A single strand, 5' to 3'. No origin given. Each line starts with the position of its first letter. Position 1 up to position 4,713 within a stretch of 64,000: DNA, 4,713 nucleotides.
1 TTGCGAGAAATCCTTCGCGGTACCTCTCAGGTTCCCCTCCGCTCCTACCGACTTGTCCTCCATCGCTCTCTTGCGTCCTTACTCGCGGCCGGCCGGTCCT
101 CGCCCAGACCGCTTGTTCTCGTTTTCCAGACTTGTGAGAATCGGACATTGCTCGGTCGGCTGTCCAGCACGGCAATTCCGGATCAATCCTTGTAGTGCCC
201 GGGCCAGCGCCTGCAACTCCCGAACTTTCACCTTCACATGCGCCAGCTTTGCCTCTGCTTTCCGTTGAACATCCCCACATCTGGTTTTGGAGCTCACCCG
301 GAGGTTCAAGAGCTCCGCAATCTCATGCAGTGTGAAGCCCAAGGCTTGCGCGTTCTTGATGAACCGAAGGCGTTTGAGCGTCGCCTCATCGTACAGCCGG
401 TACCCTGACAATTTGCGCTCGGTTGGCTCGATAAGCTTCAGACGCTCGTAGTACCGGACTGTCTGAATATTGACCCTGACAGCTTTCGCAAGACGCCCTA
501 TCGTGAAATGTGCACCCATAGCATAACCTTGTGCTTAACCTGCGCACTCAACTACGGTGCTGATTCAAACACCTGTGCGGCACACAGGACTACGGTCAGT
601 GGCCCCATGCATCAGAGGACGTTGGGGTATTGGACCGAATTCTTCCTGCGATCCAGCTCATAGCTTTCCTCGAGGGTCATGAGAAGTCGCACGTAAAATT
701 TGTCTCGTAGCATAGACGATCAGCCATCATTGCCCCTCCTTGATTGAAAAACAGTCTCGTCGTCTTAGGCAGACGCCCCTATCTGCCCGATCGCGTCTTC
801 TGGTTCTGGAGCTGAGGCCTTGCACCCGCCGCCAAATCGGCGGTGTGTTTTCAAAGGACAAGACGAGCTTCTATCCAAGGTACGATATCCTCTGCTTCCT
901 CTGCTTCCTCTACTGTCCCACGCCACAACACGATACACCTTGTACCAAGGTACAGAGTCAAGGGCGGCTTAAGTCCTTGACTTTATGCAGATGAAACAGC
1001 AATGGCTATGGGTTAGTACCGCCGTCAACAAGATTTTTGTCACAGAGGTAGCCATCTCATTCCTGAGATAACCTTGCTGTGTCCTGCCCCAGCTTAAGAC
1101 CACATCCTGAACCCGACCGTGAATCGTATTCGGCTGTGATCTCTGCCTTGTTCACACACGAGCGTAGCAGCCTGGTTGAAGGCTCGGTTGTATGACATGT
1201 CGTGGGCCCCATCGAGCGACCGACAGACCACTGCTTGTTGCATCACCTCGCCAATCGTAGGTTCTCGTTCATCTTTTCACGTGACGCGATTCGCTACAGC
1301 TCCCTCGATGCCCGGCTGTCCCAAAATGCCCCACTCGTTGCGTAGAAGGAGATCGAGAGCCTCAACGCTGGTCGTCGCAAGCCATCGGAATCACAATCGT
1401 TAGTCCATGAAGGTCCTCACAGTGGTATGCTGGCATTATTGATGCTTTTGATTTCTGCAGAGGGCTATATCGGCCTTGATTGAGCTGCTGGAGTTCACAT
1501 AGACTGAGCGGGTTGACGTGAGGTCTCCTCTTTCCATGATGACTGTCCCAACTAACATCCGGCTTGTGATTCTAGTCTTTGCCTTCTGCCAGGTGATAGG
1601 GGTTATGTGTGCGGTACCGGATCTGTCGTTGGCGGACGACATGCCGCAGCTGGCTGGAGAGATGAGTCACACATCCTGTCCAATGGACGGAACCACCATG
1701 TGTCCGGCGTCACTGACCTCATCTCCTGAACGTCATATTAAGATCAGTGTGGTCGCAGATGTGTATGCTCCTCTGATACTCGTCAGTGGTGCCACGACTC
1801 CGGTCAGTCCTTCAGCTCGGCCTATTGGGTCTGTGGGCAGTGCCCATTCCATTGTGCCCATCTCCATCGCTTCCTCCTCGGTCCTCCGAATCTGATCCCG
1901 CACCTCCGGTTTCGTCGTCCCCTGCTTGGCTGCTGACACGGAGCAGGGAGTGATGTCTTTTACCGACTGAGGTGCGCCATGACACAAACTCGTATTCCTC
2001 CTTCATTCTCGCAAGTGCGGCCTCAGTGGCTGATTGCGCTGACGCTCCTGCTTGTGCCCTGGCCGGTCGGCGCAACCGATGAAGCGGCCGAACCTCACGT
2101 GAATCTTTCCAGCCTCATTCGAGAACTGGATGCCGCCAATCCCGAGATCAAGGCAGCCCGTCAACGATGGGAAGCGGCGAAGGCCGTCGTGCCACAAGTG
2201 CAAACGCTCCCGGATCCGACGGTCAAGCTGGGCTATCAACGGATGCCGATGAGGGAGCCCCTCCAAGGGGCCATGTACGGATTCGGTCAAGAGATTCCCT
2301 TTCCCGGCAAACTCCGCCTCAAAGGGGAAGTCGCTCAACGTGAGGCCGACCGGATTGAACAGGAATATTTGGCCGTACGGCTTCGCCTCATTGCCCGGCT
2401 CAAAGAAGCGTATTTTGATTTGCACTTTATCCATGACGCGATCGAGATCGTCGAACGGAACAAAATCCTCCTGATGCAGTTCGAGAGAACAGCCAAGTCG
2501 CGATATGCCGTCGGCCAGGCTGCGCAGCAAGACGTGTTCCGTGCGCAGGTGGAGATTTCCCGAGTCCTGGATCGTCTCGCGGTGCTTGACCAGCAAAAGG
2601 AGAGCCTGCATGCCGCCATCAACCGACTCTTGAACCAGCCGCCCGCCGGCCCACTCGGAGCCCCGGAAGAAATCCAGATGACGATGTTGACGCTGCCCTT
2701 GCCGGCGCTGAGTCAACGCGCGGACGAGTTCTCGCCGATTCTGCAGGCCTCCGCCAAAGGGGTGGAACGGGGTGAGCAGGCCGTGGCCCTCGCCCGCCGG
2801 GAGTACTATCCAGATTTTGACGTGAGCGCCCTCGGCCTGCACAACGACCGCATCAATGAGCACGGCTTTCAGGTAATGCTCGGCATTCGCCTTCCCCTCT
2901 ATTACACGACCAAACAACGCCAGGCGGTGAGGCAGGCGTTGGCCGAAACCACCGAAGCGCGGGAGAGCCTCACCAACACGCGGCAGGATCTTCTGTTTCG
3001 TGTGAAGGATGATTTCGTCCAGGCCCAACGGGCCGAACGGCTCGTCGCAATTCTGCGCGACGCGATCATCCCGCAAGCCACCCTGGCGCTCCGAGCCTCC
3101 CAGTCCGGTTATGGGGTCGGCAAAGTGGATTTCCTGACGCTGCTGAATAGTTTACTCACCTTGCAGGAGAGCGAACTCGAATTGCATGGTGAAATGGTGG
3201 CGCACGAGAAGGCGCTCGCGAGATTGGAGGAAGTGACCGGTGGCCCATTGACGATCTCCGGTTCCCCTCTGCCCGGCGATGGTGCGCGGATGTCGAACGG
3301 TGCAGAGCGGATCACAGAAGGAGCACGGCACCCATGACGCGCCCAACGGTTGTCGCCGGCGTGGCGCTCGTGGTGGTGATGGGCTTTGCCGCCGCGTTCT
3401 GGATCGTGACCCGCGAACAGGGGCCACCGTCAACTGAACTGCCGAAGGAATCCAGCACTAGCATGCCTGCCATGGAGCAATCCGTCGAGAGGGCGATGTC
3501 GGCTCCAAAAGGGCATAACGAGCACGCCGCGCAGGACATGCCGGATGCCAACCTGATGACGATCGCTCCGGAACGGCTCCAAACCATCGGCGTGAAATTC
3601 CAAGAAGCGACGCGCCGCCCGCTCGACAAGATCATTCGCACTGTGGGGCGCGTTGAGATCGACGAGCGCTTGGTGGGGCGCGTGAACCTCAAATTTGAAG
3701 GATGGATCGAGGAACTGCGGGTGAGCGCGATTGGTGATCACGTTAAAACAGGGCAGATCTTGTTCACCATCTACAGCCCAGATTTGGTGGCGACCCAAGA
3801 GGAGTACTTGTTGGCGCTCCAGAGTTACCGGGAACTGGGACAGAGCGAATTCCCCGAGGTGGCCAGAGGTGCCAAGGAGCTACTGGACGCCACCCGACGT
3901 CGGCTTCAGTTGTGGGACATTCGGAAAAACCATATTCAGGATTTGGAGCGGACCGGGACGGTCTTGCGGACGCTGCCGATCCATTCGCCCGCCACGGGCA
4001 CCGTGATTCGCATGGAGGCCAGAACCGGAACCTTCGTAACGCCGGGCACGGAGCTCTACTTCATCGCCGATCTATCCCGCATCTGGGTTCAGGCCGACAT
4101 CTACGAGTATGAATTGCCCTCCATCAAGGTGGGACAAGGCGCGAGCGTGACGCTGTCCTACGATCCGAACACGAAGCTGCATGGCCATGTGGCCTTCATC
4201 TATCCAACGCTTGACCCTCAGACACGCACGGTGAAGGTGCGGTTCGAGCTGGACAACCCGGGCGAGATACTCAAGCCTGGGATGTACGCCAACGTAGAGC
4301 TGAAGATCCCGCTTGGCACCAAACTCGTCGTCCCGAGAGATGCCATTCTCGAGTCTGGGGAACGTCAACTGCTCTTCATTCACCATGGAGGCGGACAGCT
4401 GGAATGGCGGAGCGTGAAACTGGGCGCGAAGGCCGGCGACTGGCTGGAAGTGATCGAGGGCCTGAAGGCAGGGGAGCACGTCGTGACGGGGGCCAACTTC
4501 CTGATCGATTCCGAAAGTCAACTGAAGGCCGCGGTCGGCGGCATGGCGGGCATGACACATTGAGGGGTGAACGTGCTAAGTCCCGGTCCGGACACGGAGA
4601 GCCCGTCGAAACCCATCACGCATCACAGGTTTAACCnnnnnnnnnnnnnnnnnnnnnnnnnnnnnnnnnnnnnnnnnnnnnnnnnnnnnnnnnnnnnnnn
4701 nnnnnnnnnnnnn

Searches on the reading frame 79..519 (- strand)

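Call 11: search_protein_families(library=pfam, proteins=[window:79-519:-], max_evalue=0.001)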
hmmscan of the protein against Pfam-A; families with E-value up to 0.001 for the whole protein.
window:79-519:- (146 aa): 3 families
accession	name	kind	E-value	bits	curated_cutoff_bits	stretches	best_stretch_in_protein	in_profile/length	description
PF09278.17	MerR-DNA-bind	-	1.7e-18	67.4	25.4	1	48-112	1-65/65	MerR, DNA binding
PF13411.12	MerR_1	-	1e-15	58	21.6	1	5-72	1-67/69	MerR HTH family regulatory protein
PF00376.29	MerR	-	2.9e-12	46.7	28.2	1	6-43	1-38/38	MerR family regulatory protein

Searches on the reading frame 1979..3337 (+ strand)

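Call 11: search_protein_families(library=pfam, proteins=[window:1979-3337:+], max_evalue=0.001)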
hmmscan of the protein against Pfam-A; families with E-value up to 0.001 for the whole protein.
window:1979-3337:+ (452 aa): 1 family
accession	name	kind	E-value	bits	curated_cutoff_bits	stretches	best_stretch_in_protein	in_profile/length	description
PF02321.23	OEP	-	3.7e-45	154.5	22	2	244-421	4-187/187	Outer membrane efflux protein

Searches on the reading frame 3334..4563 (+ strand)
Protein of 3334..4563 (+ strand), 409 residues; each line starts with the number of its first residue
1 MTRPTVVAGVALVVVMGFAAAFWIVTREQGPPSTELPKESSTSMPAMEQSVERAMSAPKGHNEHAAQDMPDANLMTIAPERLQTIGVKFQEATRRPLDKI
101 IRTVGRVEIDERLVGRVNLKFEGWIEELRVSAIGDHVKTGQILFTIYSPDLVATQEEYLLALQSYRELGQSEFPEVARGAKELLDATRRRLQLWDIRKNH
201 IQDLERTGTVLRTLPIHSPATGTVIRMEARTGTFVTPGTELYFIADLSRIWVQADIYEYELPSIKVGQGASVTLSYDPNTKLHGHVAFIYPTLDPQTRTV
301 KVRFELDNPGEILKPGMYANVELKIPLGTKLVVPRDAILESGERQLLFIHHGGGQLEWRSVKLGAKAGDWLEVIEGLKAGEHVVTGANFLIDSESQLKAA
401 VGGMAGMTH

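Call 11: search_protein_families(library=pfam, proteins=[window:3334-4563:+], max_evalue=0.001)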
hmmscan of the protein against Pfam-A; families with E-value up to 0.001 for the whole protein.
window:3334-4563:+ (409 aa): 2 families
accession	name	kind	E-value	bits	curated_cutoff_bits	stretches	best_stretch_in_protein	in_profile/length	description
PF16576.10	HlyD_D23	-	7e-80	267.8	30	1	97-319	2-214/214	Barrel-sandwich domain of CusB or HlyD membrane-fusion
PF13437.12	HlyD_3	-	5.1e-21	75.9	22.2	1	216-316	2-106/106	HlyD family secretion protein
